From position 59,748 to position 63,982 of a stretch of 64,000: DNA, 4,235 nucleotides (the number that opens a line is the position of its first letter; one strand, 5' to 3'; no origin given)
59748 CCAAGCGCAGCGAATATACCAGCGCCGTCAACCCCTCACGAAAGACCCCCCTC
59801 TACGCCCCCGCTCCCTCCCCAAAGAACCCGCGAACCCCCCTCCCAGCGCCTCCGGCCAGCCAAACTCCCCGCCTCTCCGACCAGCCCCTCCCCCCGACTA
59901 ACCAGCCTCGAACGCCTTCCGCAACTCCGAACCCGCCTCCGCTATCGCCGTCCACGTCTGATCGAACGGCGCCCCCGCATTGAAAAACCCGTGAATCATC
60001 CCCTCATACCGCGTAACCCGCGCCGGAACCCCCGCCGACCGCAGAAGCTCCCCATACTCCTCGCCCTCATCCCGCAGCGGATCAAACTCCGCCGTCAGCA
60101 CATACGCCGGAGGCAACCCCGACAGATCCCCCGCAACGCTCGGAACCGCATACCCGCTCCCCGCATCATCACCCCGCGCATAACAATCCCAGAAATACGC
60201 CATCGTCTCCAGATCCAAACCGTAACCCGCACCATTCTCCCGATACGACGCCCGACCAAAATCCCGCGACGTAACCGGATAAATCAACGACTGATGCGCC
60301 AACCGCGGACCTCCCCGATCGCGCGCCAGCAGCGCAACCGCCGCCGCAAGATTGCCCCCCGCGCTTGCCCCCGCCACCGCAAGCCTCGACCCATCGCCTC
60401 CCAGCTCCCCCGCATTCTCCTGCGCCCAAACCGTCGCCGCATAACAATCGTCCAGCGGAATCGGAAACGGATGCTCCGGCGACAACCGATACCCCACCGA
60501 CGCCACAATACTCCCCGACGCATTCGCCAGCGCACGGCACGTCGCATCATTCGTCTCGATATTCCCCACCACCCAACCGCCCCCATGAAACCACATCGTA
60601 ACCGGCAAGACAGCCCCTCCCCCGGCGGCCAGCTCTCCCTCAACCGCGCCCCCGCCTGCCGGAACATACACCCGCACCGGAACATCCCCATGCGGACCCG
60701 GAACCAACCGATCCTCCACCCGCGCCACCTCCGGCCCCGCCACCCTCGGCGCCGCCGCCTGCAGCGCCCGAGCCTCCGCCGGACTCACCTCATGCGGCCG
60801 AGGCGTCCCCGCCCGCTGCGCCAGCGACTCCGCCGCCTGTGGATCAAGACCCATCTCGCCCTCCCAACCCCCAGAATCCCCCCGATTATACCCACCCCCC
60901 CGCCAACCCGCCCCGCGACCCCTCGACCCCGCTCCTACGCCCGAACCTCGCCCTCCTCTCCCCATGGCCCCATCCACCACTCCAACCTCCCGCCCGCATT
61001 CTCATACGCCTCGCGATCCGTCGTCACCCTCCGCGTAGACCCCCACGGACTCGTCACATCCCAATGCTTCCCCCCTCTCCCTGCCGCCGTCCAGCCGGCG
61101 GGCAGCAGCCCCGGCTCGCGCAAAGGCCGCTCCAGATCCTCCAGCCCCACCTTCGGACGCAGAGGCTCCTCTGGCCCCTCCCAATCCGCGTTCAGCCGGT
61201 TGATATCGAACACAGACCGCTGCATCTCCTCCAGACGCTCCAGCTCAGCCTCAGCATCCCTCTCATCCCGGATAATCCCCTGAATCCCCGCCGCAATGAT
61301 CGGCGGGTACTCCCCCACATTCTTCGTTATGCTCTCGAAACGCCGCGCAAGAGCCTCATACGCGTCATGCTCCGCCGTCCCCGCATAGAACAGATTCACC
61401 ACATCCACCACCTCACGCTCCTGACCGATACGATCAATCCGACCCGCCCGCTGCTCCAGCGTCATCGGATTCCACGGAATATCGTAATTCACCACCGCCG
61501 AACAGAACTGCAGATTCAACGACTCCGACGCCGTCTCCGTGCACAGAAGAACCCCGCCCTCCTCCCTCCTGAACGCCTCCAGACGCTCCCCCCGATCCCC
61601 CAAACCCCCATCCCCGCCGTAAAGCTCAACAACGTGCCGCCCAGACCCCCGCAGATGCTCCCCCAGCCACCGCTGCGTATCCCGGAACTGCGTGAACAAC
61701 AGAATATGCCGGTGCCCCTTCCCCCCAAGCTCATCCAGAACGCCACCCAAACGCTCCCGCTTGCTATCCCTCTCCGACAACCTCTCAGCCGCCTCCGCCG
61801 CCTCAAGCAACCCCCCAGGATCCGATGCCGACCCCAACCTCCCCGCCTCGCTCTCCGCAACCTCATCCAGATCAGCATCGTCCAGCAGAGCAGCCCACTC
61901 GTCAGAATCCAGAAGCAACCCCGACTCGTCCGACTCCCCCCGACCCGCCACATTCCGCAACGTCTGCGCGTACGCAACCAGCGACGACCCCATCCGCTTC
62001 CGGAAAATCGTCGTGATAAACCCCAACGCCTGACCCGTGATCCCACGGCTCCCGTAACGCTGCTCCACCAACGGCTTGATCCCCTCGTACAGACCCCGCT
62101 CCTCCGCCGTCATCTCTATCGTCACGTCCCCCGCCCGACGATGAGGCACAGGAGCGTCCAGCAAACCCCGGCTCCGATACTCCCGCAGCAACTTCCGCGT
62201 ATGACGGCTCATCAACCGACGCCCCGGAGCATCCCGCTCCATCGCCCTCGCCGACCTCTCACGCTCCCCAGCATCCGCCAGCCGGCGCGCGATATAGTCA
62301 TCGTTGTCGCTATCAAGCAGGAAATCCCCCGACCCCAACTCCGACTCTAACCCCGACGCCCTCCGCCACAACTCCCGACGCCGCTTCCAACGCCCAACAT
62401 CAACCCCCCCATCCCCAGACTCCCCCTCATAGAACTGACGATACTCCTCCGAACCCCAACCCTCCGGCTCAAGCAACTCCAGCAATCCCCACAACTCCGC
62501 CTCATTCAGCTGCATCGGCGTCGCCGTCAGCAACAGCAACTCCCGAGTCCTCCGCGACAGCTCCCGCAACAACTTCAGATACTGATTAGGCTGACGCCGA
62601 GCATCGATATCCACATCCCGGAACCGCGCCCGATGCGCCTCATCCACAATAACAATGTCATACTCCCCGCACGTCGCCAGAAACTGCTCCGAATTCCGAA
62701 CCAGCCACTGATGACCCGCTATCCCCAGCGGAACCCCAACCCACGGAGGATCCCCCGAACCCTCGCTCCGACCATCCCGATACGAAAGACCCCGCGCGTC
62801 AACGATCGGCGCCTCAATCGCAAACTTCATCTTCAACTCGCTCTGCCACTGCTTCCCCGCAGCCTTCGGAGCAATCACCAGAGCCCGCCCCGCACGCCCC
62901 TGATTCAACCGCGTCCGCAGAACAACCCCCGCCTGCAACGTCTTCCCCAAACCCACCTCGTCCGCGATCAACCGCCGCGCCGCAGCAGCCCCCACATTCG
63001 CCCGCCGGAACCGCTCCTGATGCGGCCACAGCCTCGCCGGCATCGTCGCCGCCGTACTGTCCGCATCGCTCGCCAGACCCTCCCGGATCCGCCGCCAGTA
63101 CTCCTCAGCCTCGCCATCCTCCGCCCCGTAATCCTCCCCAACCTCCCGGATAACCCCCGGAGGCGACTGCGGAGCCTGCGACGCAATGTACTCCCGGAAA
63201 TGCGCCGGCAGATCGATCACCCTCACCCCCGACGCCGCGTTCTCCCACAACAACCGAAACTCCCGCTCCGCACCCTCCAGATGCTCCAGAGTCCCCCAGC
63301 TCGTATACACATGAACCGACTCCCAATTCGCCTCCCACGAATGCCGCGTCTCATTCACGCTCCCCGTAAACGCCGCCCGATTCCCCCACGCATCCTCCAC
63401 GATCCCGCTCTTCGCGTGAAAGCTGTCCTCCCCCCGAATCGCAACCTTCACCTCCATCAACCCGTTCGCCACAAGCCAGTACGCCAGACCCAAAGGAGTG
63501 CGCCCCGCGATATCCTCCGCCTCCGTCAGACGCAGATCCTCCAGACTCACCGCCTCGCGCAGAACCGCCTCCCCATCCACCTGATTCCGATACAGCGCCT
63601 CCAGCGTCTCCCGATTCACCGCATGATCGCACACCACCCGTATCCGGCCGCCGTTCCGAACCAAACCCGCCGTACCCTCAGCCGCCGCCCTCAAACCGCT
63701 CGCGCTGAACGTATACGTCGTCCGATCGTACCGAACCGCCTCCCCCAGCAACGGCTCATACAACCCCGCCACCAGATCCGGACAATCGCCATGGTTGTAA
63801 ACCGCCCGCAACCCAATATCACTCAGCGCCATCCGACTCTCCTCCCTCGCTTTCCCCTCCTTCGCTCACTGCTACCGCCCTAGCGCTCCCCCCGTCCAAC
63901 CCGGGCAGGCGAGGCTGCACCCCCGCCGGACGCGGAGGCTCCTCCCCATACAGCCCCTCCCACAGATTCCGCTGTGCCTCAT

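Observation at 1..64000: Very strong, uniform strand asymmetry: the + strand has about twice as much C as G regardless of gene orientation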

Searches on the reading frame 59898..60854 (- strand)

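Call 17: search_protein_families(library=pfam, proteins=[window:59898-60854:-])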
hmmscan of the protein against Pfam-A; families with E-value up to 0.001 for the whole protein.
window:59898-60854:- (318 aa): 3 families
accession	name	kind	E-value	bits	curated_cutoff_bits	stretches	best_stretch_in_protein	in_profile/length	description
PF07859.19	Abhydrolase_3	-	4.9e-72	242.5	25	1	87-291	2-209/210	alpha/beta hydrolase fold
PF20434.5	BD-FAE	-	1.2e-19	71.1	26.8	1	81-178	11-111/215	BD-FAE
PF00135.34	COesterase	-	1.8e-09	37.6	27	1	79-180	99-207/515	Carboxylesterase family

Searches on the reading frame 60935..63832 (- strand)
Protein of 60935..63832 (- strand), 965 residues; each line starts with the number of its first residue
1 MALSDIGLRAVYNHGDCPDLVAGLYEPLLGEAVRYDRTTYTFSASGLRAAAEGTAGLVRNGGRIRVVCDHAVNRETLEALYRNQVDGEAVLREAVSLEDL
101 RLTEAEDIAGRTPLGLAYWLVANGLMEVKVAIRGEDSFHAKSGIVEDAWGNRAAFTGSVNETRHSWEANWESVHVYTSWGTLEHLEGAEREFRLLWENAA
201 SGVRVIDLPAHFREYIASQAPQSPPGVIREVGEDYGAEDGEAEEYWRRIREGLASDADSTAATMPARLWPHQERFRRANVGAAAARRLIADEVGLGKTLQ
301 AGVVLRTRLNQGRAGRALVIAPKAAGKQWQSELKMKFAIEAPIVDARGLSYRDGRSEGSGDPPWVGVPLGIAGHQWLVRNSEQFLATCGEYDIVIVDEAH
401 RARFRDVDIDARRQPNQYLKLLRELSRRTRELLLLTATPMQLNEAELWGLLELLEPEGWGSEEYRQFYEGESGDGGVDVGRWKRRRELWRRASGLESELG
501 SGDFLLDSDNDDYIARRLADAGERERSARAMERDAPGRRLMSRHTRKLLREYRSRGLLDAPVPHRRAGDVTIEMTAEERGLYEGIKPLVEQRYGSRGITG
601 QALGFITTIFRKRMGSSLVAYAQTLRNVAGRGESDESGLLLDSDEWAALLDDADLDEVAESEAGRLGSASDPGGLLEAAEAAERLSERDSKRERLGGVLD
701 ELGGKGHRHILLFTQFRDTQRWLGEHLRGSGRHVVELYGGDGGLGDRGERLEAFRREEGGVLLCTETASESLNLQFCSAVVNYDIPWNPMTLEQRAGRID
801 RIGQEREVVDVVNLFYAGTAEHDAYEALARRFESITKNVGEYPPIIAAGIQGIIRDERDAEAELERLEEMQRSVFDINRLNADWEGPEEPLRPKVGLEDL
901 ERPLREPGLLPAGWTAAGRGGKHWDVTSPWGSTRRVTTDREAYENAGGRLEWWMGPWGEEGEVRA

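Call 17: search_protein_families(library=pfam, proteins=[window:60935-63832:-])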
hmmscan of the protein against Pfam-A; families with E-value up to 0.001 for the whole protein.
window:60935-63832:- (965 aa): 5 families
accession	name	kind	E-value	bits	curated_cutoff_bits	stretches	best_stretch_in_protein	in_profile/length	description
PF00271.37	Helicase_C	-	6.1e-16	59.1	23.5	1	704-803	12-110/110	Helicase conserved C-terminal domain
PF00176.29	SNF2-rel_dom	-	7.3e-16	58.5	24.9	1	288-464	21-186/290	SNF2-related domain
PF13091.12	PLDc_2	-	1.4e-06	28.6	27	1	122-186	65-125/132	PLD-like domain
PF00270.35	DEAD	-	5.5e-06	26.6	26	1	289-440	19-161/167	DEAD/DEAH box helicase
PF04851.21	ResIII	-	2e-05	25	22.5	1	284-439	23-162/164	Type III restriction enzyme, res subunit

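Call 65: search_protein_families(library=padloc, max_evalue=0.001, proteins=[window:60935-63832:-])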
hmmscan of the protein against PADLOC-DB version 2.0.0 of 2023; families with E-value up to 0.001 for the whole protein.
window:60935-63832:- (965 aa): 44 families (the best 25 are shown)
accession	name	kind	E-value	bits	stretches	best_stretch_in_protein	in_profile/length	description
PDLC02621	DrmD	-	3.4e-61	205.7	2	559-865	350-692/1040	DrmD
PDLC02193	PLD_Helicase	-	4.3e-58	195.2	3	600-848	596-843/905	-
PDLC02500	BrxHI|BrxHII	-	5.1e-58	195.4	2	577-840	342-610/933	BrxHI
PDLC02623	DrmD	-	3e-56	188.8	2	555-848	392-669/1040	DrmD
PDLC02619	DrmD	-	3.3e-48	162.5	2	753-834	485-565/872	DrmD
PDLC02707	PbeA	-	1.8e-47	160.3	1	3-402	2-390/672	PbeA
PDLC02572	DrmA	-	2.5e-46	156.1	2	562-878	350-709/1043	DrmA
PDLC02843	DpdE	-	1e-44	150.8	2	266-468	157-326/1091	DpdE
PDLC02504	BrxHI|BrxHII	-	2.6e-44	149.5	2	562-842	327-620/971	BrxHII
PDLC02704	PbeA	-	5.4e-44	148.7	1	3-335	1-326/682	PbeA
PDLC00659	HmaA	-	1.4e-42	143.7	2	685-834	485-641/1176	SNF2 helicase / DEAD-box helicase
PDLC02620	DrmD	-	1.3e-39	134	2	706-841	483-615/1060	DrmD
PDLC02632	DrmD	-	1.5e-35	120.8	2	280-455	136-317/662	DrmD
PDLC02633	DrmD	-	2.2e-35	119.9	2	689-818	508-644/839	DrmD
PDLC02840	DpdE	-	4e-35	119.4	3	271-340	163-233/1091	DpdE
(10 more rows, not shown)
